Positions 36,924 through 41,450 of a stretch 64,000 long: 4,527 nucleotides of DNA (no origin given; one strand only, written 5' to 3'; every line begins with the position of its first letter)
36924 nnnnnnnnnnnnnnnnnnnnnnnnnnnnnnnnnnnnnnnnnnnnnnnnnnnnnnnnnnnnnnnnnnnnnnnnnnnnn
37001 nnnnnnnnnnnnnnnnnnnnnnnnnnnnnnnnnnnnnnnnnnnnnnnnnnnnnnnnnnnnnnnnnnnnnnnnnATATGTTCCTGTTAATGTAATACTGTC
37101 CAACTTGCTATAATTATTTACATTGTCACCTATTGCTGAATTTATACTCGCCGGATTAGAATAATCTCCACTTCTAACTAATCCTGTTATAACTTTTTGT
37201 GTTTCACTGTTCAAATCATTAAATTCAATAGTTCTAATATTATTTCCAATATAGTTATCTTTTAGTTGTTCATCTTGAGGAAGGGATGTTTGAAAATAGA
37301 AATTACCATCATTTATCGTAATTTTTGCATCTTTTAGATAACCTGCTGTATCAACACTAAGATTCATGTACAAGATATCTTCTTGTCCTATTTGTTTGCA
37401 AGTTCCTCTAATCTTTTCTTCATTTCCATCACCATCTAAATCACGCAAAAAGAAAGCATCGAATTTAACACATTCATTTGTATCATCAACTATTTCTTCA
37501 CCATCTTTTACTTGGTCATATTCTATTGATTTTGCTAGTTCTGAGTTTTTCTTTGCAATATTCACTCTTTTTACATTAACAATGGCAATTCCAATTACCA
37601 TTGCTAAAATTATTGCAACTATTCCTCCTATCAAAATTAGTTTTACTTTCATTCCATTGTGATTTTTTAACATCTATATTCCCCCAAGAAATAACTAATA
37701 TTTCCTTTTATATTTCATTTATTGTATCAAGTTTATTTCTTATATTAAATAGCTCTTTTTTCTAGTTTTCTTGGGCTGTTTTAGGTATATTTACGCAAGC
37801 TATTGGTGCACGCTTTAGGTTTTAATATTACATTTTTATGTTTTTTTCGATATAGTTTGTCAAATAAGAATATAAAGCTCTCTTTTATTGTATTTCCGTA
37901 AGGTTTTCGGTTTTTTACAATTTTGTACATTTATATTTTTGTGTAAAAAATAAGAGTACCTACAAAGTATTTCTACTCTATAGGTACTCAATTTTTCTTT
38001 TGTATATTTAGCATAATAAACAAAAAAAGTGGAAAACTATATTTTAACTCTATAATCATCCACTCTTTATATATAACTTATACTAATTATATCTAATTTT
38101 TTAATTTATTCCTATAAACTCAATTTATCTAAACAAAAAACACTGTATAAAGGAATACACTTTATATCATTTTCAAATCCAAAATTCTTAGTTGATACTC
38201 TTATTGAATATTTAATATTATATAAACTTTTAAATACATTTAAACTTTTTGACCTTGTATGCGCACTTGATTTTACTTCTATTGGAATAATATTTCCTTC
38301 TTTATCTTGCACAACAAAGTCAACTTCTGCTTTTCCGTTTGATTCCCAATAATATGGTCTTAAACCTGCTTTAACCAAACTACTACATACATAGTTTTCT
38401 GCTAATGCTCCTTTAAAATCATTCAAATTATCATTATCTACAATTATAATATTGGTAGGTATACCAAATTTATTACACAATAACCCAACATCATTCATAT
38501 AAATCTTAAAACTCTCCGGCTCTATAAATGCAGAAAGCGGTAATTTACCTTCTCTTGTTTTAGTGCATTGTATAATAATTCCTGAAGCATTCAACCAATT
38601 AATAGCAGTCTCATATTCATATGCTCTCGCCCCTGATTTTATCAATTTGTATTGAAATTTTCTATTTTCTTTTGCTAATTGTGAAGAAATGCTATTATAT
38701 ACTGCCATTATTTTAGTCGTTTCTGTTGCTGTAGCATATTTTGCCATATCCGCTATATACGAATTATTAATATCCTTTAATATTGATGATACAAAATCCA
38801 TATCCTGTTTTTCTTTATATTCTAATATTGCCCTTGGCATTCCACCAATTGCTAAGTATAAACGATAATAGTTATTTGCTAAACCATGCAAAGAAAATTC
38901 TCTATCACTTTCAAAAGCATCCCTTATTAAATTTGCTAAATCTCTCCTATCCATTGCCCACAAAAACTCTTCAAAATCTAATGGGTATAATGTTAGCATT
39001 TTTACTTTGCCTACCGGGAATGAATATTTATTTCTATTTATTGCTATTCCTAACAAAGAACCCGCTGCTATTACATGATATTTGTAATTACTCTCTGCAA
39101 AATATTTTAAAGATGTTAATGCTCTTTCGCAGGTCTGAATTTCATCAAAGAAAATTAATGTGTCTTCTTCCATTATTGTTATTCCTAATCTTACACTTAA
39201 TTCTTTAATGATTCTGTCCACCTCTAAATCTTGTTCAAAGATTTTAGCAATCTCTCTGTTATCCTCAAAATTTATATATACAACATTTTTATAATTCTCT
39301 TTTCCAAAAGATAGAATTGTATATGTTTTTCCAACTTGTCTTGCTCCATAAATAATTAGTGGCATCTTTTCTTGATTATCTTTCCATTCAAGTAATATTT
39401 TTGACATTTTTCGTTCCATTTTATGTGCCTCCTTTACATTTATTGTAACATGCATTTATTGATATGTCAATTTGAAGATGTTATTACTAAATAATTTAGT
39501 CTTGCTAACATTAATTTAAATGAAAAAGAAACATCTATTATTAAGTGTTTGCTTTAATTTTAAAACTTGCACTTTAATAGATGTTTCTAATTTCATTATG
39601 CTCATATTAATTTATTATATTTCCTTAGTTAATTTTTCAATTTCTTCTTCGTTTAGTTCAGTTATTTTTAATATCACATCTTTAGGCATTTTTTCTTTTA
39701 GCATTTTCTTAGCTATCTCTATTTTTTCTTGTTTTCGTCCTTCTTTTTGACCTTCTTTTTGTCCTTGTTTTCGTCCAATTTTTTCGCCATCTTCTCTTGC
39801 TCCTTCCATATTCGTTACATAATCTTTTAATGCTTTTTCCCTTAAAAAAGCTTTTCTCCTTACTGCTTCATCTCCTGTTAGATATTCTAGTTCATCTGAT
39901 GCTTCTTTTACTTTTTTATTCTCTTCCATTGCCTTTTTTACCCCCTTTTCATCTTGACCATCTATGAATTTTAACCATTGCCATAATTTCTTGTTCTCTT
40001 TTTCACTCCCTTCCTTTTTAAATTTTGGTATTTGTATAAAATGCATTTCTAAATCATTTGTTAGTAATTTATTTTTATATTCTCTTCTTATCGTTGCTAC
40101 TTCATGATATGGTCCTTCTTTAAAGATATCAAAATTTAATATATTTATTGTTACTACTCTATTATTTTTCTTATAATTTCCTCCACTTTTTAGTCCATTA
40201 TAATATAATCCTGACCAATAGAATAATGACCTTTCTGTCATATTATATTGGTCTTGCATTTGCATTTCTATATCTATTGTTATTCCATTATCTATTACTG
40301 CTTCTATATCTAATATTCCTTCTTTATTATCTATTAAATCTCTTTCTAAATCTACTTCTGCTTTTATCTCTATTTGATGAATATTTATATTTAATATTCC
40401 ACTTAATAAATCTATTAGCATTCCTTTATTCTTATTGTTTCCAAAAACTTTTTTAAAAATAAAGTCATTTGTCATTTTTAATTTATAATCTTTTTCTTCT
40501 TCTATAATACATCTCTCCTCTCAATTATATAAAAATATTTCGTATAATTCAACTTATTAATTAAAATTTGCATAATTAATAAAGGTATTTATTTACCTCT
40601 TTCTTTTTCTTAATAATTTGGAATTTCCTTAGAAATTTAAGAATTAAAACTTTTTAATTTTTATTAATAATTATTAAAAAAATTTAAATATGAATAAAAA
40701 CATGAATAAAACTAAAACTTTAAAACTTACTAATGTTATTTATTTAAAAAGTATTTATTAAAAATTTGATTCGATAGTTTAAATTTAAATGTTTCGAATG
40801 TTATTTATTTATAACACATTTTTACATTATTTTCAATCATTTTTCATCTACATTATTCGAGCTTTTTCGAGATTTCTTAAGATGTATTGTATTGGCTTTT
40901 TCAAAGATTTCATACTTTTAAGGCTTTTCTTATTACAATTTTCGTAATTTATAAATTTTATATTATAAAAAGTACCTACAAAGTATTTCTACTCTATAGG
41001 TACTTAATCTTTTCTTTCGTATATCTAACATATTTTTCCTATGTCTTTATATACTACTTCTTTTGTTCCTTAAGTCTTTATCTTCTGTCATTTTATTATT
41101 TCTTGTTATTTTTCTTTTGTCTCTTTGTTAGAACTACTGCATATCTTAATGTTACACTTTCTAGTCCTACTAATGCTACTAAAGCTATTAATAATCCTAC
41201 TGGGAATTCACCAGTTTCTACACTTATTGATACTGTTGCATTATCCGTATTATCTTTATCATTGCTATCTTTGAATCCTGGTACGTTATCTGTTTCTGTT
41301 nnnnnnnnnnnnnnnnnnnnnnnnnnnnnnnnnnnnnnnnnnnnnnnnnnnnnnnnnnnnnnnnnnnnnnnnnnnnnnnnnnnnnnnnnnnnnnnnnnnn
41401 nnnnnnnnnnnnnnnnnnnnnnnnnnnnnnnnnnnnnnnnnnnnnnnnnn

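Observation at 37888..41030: ATPase + Rpn-nuclease cassette inserted between the giant paralogs, bracketed by ~135-bp direct repeats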

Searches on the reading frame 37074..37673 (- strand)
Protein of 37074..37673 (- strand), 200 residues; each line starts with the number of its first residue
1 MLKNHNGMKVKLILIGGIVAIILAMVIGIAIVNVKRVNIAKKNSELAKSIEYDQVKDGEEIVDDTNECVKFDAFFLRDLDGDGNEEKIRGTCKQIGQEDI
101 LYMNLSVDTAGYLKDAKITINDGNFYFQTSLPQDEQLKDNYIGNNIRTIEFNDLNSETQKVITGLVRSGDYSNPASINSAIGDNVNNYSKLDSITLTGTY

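Call 45: find_homologous_proteins(query=window:37074-37673:-, max_evalue=1e-10)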
Query window:37074-37673:- (200 aa): 89 proteins with E <= 1e-10 among 245 candidates.
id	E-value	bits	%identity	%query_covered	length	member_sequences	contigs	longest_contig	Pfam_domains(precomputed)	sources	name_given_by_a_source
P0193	3.1e-121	420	99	100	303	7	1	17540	-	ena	-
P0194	3.6e-78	280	66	98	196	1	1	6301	-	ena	-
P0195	2.5e-74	267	63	100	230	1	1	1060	-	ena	-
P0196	1.9e-68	248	63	95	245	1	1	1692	-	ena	-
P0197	6.3e-67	243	57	98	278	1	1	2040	-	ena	-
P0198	7.2e-67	243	58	100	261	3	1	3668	-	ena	-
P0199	3.5e-66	240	61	95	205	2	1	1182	-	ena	-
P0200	4.6e-65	237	60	95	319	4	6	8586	-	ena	-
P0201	1.4e-64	235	57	100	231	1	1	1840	-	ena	-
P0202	2.7e-64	234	56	100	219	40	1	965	-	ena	-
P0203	6.1e-64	233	58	99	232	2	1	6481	-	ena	-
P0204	4.1e-62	227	61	88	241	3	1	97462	-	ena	-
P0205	4.4e-62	227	56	98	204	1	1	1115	-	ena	-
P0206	1.2e-61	226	57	94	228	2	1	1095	-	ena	-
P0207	2.3e-60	222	55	98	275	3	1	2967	-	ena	-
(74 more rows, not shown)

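Call 46: find_encoding_contigs(protein=P0193, flank=10000, max_places=6)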
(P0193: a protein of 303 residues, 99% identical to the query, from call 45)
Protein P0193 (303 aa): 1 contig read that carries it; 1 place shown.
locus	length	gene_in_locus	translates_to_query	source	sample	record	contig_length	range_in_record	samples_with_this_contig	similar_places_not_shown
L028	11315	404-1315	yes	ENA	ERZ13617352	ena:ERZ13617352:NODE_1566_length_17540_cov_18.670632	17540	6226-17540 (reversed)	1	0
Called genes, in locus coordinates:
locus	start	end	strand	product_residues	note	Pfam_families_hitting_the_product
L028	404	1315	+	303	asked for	-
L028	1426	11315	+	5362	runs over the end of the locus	PF17802:SpaA, PF06458:MucBP (weak), PF17802:SpaA, PF05738:Cna_B, PF06458:MucBP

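Call 47: list_cluster_members(proteins=[P0193])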
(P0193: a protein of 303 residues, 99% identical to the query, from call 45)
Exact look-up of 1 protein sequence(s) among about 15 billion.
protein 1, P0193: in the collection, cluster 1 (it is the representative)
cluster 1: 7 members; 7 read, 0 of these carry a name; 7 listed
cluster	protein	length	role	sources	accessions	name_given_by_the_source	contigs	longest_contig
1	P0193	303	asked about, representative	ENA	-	-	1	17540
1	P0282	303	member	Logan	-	-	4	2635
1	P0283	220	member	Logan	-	-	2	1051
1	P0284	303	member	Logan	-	-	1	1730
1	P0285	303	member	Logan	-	-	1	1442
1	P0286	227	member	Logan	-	-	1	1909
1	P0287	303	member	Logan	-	-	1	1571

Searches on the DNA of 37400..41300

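Call 57: search_rna_families(source=window, start=37400, end=41300, threshold=evalue, max_evalue=1)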
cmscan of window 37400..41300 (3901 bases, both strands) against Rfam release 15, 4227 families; matches with E-value up to 1: 0.
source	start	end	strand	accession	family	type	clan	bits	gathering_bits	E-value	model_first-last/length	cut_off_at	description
